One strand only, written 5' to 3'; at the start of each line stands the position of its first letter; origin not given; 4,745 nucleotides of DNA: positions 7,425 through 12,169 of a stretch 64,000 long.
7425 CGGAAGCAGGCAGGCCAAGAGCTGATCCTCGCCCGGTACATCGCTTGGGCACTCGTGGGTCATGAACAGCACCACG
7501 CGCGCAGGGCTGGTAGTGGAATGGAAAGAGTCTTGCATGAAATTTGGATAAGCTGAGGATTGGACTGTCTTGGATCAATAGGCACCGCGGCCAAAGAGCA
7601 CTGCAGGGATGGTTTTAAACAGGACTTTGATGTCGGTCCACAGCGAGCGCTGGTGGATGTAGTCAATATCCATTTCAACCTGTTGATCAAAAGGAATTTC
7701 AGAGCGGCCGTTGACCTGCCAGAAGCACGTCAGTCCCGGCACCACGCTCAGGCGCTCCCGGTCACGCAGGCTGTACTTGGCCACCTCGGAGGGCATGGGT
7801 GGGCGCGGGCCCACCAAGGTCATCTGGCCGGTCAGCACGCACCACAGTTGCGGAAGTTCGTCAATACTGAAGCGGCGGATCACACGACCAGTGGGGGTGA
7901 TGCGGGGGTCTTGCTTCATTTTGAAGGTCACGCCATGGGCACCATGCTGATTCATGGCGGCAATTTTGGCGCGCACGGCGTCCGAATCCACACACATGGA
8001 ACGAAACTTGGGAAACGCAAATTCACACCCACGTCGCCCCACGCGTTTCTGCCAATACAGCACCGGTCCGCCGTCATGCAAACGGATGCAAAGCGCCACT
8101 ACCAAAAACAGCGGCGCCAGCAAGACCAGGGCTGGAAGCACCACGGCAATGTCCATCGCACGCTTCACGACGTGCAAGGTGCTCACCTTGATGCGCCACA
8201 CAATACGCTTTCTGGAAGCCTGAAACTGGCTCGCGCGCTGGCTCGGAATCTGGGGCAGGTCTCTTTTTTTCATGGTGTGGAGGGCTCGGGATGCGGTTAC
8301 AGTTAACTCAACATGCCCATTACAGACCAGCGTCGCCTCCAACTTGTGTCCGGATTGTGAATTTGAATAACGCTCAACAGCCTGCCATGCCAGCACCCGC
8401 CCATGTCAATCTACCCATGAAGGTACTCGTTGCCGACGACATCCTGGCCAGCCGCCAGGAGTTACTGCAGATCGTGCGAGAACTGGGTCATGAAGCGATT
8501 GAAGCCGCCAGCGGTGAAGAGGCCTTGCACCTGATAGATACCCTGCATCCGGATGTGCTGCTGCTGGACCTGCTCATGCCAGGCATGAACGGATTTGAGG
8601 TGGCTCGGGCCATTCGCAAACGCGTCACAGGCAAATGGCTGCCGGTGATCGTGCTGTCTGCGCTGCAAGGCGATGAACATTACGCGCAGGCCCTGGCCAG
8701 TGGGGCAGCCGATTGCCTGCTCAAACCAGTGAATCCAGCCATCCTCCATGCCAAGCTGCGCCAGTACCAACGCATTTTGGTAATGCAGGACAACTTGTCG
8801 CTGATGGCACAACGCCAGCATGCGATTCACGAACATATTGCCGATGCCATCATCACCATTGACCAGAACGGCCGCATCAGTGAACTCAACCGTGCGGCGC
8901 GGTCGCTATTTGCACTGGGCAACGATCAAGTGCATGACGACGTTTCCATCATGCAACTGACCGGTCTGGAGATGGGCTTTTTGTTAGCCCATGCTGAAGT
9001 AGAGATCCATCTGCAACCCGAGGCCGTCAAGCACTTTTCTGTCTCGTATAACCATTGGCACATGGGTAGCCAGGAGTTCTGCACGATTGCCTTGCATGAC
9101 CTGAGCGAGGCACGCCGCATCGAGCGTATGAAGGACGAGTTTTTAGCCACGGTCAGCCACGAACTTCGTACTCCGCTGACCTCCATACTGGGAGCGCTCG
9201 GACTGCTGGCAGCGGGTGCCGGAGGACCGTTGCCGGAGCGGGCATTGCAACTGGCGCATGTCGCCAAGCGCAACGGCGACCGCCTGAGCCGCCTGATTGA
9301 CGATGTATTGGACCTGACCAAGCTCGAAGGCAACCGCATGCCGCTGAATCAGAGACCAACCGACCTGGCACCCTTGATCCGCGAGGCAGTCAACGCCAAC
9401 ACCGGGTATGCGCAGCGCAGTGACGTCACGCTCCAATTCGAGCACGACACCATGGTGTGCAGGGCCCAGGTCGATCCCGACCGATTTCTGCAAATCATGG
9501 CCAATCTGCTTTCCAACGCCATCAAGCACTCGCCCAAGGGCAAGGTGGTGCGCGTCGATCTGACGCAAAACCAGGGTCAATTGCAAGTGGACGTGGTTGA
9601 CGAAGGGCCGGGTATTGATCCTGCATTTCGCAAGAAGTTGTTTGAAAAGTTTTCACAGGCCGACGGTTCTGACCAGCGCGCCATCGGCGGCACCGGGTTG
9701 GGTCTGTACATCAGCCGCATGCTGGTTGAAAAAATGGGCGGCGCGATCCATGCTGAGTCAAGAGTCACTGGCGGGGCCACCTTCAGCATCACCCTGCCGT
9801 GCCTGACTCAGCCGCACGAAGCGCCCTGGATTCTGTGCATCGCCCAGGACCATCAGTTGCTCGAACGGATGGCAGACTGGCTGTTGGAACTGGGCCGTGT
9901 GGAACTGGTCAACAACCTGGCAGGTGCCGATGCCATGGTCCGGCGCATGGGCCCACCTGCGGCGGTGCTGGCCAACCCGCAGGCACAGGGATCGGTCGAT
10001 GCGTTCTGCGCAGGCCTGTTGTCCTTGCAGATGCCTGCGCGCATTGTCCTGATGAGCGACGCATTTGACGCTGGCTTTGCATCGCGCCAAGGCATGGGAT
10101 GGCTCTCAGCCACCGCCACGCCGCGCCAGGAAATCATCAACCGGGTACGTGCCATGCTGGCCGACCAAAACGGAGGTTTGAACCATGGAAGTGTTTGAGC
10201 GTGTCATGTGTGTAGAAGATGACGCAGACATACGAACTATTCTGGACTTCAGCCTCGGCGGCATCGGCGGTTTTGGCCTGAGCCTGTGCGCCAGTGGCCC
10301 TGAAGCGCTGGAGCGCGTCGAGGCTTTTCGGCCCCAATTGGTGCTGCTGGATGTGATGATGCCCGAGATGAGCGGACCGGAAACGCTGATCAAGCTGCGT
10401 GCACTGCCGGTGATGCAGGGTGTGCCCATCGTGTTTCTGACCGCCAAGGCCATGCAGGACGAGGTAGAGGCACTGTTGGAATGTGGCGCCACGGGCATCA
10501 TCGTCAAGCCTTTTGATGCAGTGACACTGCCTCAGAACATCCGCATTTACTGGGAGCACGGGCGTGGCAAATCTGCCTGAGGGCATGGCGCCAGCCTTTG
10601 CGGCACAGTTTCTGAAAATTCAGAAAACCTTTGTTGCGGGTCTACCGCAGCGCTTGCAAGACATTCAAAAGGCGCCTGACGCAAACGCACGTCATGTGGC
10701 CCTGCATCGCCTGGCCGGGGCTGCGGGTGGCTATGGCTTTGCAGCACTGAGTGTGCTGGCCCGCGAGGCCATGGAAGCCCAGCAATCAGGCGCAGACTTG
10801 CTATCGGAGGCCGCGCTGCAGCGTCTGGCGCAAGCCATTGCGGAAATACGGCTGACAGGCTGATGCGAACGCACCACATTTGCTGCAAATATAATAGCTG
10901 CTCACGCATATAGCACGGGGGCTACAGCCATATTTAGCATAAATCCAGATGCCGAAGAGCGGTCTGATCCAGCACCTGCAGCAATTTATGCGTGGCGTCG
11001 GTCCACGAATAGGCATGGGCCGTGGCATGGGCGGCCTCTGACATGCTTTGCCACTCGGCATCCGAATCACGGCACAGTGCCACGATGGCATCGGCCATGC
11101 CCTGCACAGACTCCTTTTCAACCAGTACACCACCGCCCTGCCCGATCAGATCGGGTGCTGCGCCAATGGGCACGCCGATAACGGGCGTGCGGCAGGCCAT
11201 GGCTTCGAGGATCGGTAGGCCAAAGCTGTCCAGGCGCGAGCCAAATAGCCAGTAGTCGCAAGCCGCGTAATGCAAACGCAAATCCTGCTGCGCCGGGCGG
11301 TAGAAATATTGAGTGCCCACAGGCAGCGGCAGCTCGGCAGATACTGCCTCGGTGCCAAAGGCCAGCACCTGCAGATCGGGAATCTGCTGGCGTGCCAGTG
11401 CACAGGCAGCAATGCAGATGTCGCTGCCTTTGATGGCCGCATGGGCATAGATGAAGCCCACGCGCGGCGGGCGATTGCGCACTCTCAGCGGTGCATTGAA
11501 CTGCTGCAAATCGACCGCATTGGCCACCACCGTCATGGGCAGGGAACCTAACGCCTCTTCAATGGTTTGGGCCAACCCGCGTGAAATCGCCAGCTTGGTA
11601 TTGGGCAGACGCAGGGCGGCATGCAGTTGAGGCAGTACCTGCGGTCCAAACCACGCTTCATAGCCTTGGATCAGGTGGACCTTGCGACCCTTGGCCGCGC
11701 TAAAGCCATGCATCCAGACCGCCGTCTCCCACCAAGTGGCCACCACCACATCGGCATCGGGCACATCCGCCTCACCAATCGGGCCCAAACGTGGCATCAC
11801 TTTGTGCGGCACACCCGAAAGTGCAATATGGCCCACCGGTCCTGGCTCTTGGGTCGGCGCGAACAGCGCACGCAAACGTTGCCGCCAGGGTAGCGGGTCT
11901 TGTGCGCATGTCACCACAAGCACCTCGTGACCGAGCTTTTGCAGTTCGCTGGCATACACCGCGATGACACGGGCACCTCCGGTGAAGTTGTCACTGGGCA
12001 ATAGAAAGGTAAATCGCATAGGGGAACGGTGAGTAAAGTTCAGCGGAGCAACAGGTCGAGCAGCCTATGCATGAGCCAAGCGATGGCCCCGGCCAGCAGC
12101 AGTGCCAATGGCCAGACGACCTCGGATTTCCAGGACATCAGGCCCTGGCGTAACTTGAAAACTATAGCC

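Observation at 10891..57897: Dispersed 45-50 bp palindromic repeat family (invariant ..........): 8 copies, most inside intact genes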

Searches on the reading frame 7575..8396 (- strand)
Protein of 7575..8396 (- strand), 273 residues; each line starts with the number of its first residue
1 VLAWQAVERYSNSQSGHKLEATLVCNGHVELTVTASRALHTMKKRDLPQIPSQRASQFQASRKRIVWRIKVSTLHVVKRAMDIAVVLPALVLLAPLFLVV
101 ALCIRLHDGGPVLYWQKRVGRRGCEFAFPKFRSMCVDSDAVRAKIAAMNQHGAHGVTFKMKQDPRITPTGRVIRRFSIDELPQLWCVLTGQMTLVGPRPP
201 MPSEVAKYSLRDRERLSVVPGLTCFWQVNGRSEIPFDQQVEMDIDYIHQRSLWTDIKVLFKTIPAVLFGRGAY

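Call 85: search_protein_families(library=pfam, proteins=[window:7575-8396:-], max_evalue=0.00001)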
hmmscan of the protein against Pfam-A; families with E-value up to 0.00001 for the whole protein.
window:7575-8396:- (273 aa): 1 family
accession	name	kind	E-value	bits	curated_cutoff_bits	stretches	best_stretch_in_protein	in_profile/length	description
PF02397.22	Bac_transf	-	3.4e-63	212.9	27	1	78-267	1-178/179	Bacterial sugar transferase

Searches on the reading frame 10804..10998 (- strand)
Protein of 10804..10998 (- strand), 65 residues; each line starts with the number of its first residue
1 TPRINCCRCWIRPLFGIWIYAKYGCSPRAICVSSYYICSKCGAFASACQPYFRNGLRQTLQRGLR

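Call 67: search_protein_families(library=pfam, proteins=[window:10804-10998:-], max_evalue=10)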
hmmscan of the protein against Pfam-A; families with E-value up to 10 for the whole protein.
seq(65 aa): 1 family
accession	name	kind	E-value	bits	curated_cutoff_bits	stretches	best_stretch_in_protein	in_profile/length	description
PF21419.2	RoxA-like_Cyt-c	-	0.045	13.8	26.7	0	12-23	5-16/39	RoxA-like, cytochrome c-like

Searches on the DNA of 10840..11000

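Call 90: search_rna_families(source=window, start=10840, end=11000, threshold=evalue, max_evalue=1)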
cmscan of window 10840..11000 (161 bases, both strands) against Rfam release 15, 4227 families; matches with E-value up to 1: 0.
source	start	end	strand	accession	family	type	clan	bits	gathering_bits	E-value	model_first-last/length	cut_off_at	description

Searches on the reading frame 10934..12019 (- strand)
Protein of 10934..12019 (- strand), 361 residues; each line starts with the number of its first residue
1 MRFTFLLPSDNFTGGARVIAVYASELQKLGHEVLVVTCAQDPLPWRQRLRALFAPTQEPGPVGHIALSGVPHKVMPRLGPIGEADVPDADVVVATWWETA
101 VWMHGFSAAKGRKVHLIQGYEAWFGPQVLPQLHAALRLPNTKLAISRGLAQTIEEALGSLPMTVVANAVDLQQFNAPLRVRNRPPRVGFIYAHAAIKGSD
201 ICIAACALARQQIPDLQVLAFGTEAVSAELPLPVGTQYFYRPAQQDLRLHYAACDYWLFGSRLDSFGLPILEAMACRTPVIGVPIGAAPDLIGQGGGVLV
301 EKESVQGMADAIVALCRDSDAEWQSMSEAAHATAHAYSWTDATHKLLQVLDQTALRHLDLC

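Call 8: search_protein_families(library=pfam, proteins=[window:10934-12019:-])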
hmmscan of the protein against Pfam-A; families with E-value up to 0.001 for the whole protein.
window:10934-12019:- (361 aa): 5 families
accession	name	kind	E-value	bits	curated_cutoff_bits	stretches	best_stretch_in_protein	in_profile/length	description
PF13692.12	Glyco_trans_1_4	-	1.6e-17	64.5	27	1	186-318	3-142/142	Glycosyl transferases group 1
PF00534.26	Glycos_transf_1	-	2.2e-16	60.3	26.4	1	183-330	14-169/172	Glycosyl transferases group 1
PF13439.12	Glyco_transf_4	-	2.4e-07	31.4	28.5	1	14-172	3-169/170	Glycosyltransferase Family 4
PF20706.3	GT4-conflict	-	2e-06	27.5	26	1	193-346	208-385/385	Family 4 Glycosyltransferase in conflict systems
PF13579.12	Glyco_trans_4_4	-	0.00027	21.8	29.7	1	13-145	1-134/158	Glycosyl transferase 4-like domain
